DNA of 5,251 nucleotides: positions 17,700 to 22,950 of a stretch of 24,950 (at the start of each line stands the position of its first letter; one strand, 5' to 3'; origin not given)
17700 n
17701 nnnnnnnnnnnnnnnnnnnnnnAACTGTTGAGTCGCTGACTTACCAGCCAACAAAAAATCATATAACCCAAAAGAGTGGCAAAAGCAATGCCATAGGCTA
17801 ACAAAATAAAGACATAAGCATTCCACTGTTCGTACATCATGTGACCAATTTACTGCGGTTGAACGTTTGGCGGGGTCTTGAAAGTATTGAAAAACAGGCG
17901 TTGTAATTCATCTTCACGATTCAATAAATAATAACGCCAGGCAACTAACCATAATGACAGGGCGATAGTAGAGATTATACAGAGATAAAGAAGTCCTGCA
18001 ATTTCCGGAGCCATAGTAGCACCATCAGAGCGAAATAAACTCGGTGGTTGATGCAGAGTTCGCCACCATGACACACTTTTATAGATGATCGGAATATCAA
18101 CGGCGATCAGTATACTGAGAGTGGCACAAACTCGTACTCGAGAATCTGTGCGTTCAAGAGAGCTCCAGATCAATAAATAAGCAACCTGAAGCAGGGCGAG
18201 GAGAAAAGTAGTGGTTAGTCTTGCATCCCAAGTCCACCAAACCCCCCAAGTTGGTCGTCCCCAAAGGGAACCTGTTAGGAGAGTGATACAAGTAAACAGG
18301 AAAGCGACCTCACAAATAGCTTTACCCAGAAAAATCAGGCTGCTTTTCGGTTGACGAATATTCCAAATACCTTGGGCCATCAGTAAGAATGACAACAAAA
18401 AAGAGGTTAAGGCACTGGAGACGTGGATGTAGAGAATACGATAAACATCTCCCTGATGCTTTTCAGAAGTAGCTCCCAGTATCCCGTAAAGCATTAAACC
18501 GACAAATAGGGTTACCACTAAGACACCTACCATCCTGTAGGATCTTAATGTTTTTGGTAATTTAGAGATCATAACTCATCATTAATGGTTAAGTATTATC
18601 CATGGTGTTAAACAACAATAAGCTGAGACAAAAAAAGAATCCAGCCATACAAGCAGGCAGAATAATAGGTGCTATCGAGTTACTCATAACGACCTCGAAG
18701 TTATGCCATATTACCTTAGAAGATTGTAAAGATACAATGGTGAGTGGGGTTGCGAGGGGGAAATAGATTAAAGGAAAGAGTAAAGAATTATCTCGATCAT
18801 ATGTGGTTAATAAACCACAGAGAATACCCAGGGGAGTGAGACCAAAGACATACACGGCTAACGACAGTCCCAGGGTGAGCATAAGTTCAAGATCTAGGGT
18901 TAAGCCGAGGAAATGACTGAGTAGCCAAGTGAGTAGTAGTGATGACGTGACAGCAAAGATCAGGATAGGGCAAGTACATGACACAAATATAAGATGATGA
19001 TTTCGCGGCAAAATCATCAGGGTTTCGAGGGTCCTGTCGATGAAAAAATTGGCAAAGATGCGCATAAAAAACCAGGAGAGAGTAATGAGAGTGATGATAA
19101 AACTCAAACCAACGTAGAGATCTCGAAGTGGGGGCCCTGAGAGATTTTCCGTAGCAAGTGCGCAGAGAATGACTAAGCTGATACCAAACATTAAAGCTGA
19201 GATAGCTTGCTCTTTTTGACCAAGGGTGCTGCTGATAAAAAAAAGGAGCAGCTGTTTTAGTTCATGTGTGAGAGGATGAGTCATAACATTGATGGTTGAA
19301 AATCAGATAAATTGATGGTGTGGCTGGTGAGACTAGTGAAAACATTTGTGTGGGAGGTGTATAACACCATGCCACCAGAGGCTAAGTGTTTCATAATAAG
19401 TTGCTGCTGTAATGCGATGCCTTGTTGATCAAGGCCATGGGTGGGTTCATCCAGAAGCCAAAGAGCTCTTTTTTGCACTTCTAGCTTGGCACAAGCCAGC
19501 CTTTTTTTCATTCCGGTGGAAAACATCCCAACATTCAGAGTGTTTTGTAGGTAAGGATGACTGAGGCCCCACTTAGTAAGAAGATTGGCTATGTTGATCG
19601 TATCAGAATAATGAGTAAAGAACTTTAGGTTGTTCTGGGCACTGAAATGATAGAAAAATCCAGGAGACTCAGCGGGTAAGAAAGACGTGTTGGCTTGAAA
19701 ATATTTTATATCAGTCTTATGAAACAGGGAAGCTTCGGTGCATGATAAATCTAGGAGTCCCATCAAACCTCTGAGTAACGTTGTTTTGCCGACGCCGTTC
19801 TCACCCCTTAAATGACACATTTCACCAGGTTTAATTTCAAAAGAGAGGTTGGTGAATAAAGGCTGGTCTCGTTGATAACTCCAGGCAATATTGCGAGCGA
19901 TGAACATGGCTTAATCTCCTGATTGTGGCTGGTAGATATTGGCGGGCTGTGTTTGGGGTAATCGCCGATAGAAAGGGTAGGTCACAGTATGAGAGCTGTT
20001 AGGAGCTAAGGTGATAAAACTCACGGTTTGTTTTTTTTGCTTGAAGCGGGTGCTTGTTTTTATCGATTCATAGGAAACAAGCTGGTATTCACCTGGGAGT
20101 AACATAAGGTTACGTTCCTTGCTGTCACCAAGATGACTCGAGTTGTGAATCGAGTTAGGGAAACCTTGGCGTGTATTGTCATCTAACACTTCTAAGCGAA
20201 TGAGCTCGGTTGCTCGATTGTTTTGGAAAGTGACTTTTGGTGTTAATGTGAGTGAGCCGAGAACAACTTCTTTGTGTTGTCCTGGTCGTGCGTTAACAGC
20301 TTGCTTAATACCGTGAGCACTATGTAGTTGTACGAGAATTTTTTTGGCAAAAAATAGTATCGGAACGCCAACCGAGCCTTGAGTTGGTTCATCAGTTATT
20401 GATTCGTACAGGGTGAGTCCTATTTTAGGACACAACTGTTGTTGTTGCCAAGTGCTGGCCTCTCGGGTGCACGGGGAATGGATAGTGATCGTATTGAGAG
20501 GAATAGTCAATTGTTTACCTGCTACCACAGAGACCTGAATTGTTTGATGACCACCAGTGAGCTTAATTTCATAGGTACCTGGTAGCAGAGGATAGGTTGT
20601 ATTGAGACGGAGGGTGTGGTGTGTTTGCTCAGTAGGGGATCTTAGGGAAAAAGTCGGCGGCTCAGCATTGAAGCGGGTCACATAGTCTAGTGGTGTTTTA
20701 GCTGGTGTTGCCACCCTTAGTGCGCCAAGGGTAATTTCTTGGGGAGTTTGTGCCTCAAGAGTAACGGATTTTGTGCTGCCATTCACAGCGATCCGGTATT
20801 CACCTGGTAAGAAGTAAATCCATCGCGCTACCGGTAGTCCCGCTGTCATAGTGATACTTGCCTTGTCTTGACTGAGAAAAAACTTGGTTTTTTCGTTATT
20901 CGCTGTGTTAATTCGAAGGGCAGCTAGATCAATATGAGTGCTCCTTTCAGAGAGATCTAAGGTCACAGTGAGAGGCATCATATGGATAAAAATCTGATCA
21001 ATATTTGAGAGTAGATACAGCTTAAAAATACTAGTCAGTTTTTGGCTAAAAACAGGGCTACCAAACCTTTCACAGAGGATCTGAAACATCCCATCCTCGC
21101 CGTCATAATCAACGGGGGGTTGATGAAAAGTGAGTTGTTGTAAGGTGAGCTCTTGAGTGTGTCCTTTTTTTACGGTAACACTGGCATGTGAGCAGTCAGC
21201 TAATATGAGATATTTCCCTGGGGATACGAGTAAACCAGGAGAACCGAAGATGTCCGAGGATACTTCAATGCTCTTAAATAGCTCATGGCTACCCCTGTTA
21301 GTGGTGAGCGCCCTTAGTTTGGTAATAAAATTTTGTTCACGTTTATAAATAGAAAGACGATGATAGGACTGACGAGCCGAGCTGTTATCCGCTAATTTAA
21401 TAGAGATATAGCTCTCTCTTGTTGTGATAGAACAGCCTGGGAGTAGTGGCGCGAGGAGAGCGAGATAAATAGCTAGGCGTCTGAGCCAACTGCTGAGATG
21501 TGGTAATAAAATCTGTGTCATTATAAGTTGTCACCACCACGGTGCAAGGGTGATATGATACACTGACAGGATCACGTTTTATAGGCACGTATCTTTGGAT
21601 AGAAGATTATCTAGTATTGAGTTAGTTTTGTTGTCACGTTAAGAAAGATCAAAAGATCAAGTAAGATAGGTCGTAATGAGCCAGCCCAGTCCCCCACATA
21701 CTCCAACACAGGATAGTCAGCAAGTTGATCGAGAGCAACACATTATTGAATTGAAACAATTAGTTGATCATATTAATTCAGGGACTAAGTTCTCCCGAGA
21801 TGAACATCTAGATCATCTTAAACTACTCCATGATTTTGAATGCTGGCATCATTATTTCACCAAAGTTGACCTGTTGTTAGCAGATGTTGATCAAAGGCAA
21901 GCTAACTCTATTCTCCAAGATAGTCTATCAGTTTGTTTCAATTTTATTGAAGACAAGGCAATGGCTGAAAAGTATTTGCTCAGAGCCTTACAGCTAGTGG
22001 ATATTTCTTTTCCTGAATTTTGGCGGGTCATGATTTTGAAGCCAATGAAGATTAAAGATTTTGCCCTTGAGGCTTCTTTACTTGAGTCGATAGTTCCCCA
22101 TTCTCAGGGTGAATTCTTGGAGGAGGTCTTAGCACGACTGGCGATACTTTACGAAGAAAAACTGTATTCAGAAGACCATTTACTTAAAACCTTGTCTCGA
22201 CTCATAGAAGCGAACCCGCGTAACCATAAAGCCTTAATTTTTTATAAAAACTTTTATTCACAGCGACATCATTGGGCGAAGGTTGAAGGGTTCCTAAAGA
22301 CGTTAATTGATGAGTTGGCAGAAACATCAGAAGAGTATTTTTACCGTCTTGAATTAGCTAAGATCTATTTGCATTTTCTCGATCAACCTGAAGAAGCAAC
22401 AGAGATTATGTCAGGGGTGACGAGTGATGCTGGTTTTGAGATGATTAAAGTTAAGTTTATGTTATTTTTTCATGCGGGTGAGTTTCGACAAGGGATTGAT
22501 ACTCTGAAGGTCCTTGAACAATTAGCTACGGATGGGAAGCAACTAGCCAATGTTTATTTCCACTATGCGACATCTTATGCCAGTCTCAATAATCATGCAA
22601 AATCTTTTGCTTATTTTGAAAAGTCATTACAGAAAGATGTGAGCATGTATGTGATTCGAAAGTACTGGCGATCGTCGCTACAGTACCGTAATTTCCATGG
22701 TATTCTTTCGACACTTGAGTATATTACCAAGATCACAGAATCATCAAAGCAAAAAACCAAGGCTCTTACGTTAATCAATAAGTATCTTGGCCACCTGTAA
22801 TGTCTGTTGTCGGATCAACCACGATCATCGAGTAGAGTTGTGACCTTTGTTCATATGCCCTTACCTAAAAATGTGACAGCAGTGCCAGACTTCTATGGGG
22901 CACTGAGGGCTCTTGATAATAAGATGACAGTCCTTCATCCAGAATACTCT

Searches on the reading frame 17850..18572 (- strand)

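Call 10: search_protein_families(library=ncbifam, proteins=[window:17850-18572:-], max_evalue=0.01)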
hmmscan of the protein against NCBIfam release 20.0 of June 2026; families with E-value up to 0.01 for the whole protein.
window:17850-18572:- (240 aa): 2 families
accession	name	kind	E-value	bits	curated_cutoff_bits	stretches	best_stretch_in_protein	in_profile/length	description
TIGR01191.1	ccmC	subfamily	5.7e-41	140.5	186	1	38-213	4-179/184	heme ABC transporter permease CcmC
TIGR03144.1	cytochr_II_ccsB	equivalog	3.2e-05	23.8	187.6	1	85-156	162-233/252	c-type cytochrome biogenesis protein CcsB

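Call 27: search_protein_families(library=pfam, proteins=[window:17850-18572:-])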
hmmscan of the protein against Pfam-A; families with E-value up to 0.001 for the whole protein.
window:17850-18572:- (240 aa): 1 family
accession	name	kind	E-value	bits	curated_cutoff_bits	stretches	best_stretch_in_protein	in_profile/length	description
PF01578.25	Cytochrom_C_asm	-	3.7e-22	79.4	29.9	1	18-174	35-212/212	Cytochrome C assembly protein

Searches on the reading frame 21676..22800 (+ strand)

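Call 10: search_protein_families(library=ncbifam, proteins=[window:21676-22800:+], max_evalue=0.01)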
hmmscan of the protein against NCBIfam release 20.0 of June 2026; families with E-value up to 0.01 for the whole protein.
window:21676-22800:+ (374 aa): 2 families
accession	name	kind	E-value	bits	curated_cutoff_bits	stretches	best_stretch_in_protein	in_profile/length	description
TIGR00540.1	TPR_hemY_coli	hypoth_equivalog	2.6e-05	23.2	142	1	143-356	147-318/385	heme biosynthesis-associated TPR protein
TIGR02917.1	PEP_TPR_lipo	equivalog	0.0013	16.7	312.2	1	171-321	520-665/899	XrtA/PEP-CTERM system TPR-repeat protein PrsT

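Call 27: search_protein_families(library=pfam, proteins=[window:21676-22800:+])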
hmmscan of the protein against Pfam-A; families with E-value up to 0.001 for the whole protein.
window:21676-22800:+ (374 aa): 1 family
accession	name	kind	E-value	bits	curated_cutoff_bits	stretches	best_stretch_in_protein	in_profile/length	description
PF13181.12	TPR_8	-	0.00023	21.5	25.7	0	291-318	1-28/34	Tetratricopeptide repeat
